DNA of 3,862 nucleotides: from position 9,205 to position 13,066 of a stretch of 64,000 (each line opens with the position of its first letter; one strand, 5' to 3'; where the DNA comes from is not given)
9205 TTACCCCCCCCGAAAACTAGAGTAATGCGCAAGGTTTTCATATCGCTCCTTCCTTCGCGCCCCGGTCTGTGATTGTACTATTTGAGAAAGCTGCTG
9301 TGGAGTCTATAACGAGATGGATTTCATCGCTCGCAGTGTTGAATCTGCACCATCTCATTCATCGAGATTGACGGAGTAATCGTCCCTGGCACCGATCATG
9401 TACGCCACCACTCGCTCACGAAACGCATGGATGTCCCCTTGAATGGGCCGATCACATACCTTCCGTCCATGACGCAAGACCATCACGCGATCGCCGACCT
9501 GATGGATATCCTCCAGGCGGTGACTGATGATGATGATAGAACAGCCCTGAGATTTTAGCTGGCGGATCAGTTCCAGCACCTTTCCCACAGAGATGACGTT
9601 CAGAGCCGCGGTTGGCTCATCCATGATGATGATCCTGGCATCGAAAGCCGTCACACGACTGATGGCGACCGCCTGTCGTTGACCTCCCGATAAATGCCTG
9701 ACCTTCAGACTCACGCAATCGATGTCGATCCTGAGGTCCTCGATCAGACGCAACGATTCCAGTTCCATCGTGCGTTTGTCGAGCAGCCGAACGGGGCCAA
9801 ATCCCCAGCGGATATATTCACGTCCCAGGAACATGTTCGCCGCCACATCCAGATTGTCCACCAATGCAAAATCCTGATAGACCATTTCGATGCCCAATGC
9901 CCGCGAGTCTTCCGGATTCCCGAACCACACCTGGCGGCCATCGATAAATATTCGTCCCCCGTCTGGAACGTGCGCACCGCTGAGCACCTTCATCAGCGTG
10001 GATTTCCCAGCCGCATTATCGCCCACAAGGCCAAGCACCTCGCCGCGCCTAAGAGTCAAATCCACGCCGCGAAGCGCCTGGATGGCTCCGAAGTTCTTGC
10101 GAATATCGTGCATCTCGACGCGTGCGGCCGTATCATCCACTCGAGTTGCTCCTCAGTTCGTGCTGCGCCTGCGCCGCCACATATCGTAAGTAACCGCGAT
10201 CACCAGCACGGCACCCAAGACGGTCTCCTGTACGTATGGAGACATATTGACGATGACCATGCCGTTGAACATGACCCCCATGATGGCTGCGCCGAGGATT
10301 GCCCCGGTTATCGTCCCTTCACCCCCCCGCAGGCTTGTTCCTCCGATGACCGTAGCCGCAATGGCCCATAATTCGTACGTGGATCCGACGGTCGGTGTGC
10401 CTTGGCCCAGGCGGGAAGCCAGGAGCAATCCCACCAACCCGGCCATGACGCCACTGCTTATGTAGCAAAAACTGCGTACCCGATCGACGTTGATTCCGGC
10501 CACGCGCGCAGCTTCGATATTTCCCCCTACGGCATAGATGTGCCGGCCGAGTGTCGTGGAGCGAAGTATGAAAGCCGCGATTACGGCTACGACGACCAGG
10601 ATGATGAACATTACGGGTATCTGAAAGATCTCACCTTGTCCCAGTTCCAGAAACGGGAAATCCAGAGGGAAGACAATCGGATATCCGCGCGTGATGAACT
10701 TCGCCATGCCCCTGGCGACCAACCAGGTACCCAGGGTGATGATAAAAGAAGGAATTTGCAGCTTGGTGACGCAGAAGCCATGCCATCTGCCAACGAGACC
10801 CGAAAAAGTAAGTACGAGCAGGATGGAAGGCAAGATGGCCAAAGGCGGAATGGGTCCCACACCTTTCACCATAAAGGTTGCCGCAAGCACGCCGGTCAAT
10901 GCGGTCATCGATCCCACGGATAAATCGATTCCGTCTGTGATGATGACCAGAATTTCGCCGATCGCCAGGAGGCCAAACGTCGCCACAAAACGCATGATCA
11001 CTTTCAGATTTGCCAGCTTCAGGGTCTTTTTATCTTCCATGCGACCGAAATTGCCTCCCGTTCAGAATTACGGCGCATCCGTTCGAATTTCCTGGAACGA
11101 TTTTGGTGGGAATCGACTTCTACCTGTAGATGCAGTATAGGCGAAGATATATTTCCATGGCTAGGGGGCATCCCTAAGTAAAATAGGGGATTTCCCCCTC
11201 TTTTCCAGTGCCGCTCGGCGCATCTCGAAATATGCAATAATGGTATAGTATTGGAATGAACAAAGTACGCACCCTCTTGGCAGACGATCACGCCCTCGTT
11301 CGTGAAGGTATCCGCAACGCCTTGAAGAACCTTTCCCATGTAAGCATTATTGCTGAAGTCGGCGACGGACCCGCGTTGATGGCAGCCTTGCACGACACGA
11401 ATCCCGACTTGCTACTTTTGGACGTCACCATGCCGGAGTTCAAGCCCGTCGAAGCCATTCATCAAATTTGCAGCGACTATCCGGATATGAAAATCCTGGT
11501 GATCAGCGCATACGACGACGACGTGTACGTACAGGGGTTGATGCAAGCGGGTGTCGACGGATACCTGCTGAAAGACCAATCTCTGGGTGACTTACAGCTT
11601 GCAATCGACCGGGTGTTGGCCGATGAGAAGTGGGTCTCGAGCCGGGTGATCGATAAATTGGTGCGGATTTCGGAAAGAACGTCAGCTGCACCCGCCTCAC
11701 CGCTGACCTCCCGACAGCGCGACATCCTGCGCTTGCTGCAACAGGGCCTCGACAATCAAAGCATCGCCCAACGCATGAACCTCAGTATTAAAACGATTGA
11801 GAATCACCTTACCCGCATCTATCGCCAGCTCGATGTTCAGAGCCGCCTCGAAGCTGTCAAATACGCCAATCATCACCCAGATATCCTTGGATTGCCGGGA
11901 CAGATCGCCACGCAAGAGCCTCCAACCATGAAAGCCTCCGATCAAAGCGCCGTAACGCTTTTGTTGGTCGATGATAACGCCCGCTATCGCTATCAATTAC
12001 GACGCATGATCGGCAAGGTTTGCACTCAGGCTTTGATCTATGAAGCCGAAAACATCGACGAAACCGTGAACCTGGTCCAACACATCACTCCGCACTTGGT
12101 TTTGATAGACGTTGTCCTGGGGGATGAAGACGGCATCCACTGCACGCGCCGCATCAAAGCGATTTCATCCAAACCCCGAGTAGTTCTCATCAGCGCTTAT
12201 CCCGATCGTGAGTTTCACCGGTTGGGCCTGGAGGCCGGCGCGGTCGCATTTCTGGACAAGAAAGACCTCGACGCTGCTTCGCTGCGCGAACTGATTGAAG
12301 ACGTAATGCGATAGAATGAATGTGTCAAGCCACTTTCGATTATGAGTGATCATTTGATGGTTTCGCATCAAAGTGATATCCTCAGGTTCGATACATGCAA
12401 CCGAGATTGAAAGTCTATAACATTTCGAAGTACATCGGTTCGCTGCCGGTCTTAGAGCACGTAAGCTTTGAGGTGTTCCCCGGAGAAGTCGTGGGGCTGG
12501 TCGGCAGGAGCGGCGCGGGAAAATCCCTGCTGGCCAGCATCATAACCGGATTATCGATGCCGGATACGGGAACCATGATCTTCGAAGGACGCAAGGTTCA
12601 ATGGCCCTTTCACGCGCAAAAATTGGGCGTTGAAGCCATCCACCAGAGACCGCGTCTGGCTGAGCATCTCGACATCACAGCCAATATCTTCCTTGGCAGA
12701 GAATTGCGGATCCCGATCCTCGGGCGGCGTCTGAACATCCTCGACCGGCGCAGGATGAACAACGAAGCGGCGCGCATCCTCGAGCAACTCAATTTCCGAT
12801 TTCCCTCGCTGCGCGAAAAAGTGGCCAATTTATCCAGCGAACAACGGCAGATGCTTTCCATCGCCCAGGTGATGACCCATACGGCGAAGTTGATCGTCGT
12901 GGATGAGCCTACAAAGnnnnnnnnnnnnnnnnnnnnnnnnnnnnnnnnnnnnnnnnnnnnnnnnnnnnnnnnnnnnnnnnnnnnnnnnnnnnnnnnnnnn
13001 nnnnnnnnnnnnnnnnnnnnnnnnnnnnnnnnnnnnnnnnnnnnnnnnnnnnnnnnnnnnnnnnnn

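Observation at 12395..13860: An ABC nucleotide-binding domain is cut at Walker B, and 20 nt later a soluble histidine kinase still begins with the ABC-domain C-terminal motif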

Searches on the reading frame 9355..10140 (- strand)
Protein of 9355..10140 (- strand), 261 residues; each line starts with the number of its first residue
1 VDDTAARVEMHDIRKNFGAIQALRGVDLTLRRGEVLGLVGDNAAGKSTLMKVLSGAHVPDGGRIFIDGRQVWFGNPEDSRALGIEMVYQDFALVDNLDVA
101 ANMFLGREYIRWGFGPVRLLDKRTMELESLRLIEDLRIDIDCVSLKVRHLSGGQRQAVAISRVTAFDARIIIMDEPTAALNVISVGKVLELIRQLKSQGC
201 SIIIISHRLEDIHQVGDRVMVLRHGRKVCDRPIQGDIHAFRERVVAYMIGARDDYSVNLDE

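Call 3: search_protein_families(library=pfam, proteins=[window:9355-10140:-], max_evalue=0.01)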
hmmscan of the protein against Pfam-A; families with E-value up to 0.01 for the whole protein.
window:9355-10140:- (261 aa): 4 families
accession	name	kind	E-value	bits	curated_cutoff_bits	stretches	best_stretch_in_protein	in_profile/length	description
PF00005.33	ABC_tran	-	1e-26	94.6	25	1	23-178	1-137/137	ABC transporter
PF09818.15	ABC_ATPase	-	3.5e-09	36.5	23.2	1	131-223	139-247/283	P-loop domain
PF02463.25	SMC_N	-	4.1e-07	30.1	40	1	140-221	134-210/220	RecF/RecN/SMC N terminal domain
PF13304.12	AAA_21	-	4.3e-07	30.7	27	1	36-77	2-56/304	AAA domain, putative AbiEii toxin, Type IV TA system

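Call 4: search_protein_families(library=ncbifam, proteins=[window:9355-10140:-], max_evalue=0.01)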
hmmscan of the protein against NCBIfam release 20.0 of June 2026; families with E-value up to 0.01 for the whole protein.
window:9355-10140:- (261 aa): 192 families (the best 25 are shown)
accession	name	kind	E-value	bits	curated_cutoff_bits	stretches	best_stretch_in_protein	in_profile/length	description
NF041861.1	YtfR_transport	equivalog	1e-59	202.3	850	1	9-251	3-236/492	galactofuranose ABC transporter, ATP-binding protein YtfR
NF010069.0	PRK13549.1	equivalog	7.5e-59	199.5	699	1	8-250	6-241/513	xylose ABC transporter ATP-binding protein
NF007253.0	PRK09700.1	equivalog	1.7e-57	195.2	772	1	7-250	5-243/510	D-allose ABC transporter ATP-binding protein AlsA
NF008442.0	PRK11288.1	equivalog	1.7e-56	191.5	689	1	4-251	4-243/504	L-arabinose ABC transporter ATP-binding protein AraG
NF008030.0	PRK10762.1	equivalog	5.1e-55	187.1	745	1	8-252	5-241/501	ribose ABC transporter ATP-binding protein RbsA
NF040905.2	GguA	equivalog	1.1e-52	179.1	810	1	8-250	2-239/500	multiple monosaccharide ABC transporter ATP-binding protein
NF008215.0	PRK10982.1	equivalog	4.6e-52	177.3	828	1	6-251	12-248/506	galactose/methyl galactoside ABC transporter ATP-binding protein MglA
TIGR02633.1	xylG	equivalog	2e-51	175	723.65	1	8-250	2-239/500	D-xylose ABC transporter ATP-binding protein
NF047930.1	ABC_ATP_B6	equivalog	1.2e-49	169.3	670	1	8-250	3-241/510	putative B6 ABC transporter ATP-binding protein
NF011967.0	PRK15439.1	equivalog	1.9e-42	145.4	586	1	7-229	11-220/510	autoinducer 2 ABC transporter ATP-binding protein LsrA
TIGR02315.1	ABC_phnC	equivalog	1.5e-35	122.8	266.1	1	8-231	2-228/243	phosphonate ABC transporter ATP-binding protein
TIGR01188.1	drrA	subfamily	1.8e-34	119.4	312.45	1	15-229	1-204/302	daunorubicin resistance ABC transporter, ATP-binding protein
TIGR04521.1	ECF_ATPase_2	equivalog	5.2e-34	117.6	330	1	20-231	18-227/279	energy-coupling factor transporter ATPase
TIGR04406.1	LPS_export_lptB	equivalog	1.1e-31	110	240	1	9-228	3-214/239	LPS export ABC transporter ATP-binding protein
TIGR00968.1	3a0106s01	subfamily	2e-31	109.3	342.75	1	9-226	2-208/237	sulfate ABC transporter ATP-binding protein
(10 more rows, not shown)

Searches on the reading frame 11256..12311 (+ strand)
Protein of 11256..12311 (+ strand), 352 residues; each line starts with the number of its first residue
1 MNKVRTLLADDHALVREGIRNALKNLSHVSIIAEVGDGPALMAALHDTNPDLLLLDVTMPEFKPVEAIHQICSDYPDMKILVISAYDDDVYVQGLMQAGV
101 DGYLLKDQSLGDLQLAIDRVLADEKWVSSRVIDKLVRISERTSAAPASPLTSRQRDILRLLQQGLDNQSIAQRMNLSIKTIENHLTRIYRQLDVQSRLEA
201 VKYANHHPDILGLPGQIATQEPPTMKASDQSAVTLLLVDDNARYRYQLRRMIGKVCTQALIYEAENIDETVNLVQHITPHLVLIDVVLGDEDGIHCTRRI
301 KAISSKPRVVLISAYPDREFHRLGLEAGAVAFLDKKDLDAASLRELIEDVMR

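Call 3: search_protein_families(library=pfam, proteins=[window:11256-12311:+], max_evalue=0.01)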
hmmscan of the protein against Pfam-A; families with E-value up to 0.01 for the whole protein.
window:11256-12311:+ (352 aa): 7 families
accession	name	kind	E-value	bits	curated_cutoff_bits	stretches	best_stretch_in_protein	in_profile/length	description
PF00072.30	Response_reg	-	2.5e-38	131.1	30.2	2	7-117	2-110/111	Response regulator receiver domain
PF00196.25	GerE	-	2.7e-17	62.6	23.5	1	149-204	2-57/57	Bacterial regulatory proteins, luxR family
PF08281.18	Sigma70_r4_2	-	5e-07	29.7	25.7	1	150-192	11-54/54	Sigma-70, region 4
PF14493.12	HTH_40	-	3.9e-06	27.5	27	1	158-191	6-39/89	Helix-turn-helix domain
PF13936.12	HTH_38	-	0.002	18.2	27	1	153-187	8-43/44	Helix-turn-helix domain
PF01726.22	LexA_DNA_bind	-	0.0031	17.7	23.7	0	148-189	2-51/65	LexA DNA binding domain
PF13412.12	HTH_24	-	0.008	16.2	21.9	0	153-186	4-39/48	Winged helix-turn-helix DNA-binding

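Call 4: search_protein_families(library=ncbifam, proteins=[window:11256-12311:+], max_evalue=0.01)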
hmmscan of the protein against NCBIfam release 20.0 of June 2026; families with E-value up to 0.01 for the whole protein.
window:11256-12311:+ (352 aa): 109 families (the best 25 are shown)
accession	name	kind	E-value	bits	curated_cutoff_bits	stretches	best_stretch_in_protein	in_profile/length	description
NF052445.1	RespRegMctR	equivalog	3e-50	170.5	300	2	4-207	2-202/205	two-component system response regulator MctR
NF011896.0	PRK15369.1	equivalog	4.7e-46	157.1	242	2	2-205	2-205/211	two component system response regulator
NF007935.0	PRK10651.1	equivalog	5e-46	156.6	250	2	3-205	6-211/216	two-component system response regulator NarL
NF047785.1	respo_reg_MadR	equivalog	5.2e-42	143.6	300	2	4-205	1-204/209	MadR family response regulator transcription factor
NF007018.1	PRK09483.1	equivalog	1.8e-39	135.7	280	2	5-207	3-206/217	UvrY/SirA/GacA family response regulator transcription factor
NF007708.0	PRK10403.1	equivalog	3.3e-34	118.2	343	1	4-200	7-204/215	nitrate/nitrite response regulator protein NarP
NF007403.0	PRK09935.1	equivalog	3.3e-31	108.6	271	2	5-207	5-207/210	fimbria biosynthesis transcriptional regulator FimZ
NF007419.0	PRK09958.1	equivalog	2.7e-30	105.5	251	2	7-205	4-199/204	acid-sensing system DNA-binding response regulator EvgA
NF041830.1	RR_TF_ErdR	exception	3.5e-28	98.8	390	1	6-201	4-202/213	response regulator transcription factor ErdR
NF041367.1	CheY_Halo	equivalog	2.8e-27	95.3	200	2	236-350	2-113/114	chemotaxis protein CheY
NF008098.0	PRK10840.1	equivalog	2.5e-24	85.9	235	1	1-198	1-199/216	response regulator transcription factor RcsB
NF001965.0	PRK00742.1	subfamily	5.4e-24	85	293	2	2-86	2-85/357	chemotaxis-specific protein-glutamate methyltransferase CheB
NF009206.0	PRK12555.1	subfamily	4.2e-21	75.3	342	2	235-342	3-111/340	chemotaxis-specific protein-glutamate methyltransferase CheB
NF007685.0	PRK10360.1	equivalog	2.8e-19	69.7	258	1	7-200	5-188/196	response regulator transcription factor UhpA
TIGR02875.1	spore_0_A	equivalog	1.2e-18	67.3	200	2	3-123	2-124/262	sporulation transcription factor Spo0A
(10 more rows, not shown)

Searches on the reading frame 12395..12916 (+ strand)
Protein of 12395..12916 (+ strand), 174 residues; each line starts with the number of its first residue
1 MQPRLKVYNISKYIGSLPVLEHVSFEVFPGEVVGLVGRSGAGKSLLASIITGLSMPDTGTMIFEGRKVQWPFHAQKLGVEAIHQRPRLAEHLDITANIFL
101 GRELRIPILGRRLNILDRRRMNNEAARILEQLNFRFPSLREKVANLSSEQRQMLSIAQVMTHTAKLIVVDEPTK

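Call 3: search_protein_families(library=pfam, proteins=[window:12395-12916:+], max_evalue=0.01)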
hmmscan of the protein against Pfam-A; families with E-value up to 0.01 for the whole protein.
window:12395-12916:+ (174 aa): 1 family
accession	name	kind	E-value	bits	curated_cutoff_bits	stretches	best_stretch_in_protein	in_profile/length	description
PF00005.33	ABC_tran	-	5.4e-26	92.3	25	1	20-173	1-136/137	ABC transporter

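Call 4: search_protein_families(library=ncbifam, proteins=[window:12395-12916:+], max_evalue=0.01)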
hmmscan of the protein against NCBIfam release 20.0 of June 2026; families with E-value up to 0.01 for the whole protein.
window:12395-12916:+ (174 aa): 182 families (the best 25 are shown)
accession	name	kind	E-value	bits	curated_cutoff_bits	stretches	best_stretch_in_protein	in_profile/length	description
NF008030.0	PRK10762.1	equivalog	2.7e-34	118.8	745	1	1-173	1-169/501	ribose ABC transporter ATP-binding protein RbsA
NF007253.0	PRK09700.1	equivalog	3.3e-31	108.4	772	1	2-173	3-173/510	D-allose ABC transporter ATP-binding protein AlsA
NF008442.0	PRK11288.1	equivalog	2.2e-28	98.8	689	1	2-173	5-171/504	L-arabinose ABC transporter ATP-binding protein AraG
NF041861.1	YtfR_transport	equivalog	5.2e-27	94.4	850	1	5-173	2-165/492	galactofuranose ABC transporter, ATP-binding protein YtfR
NF010069.0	PRK13549.1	equivalog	4.7e-26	91.3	699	1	4-173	5-171/513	xylose ABC transporter ATP-binding protein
NF008215.0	PRK10982.1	equivalog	1.2e-23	83.5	828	1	5-173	14-177/506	galactose/methyl galactoside ABC transporter ATP-binding protein MglA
NF011967.0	PRK15439.1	equivalog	1.4e-22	79.8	586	1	2-173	9-168/510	autoinducer 2 ABC transporter ATP-binding protein LsrA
NF047930.1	ABC_ATP_B6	equivalog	4.4e-22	78.4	670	1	6-173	4-164/510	putative B6 ABC transporter ATP-binding protein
TIGR00968.1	3a0106s01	subfamily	7e-22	78.1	342.75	1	6-172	2-157/237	sulfate ABC transporter ATP-binding protein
NF040905.2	GguA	equivalog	1.3e-21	76.6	810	1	5-173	2-167/500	multiple monosaccharide ABC transporter ATP-binding protein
TIGR02633.1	xylG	equivalog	3.3e-21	75.3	723.65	1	5-173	2-169/500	D-xylose ABC transporter ATP-binding protein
TIGR02315.1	ABC_phnC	equivalog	1.8e-19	70.2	266.1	1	5-173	2-173/243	phosphonate ABC transporter ATP-binding protein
TIGR02857.1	CydD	equivalog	2.6e-19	69.6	435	1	12-173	330-486/529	thiol reductant ABC exporter subunit CydD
TIGR03411.1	urea_trans_UrtD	equivalog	4.5e-19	69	304.1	1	5-173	3-171/242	urea ABC transporter ATP-binding protein UrtD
TIGR03608.1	L_ocin_972_ABC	subfamily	1.4e-18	67.1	254.85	1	8-173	2-162/206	putative bacteriocin export ABC transporter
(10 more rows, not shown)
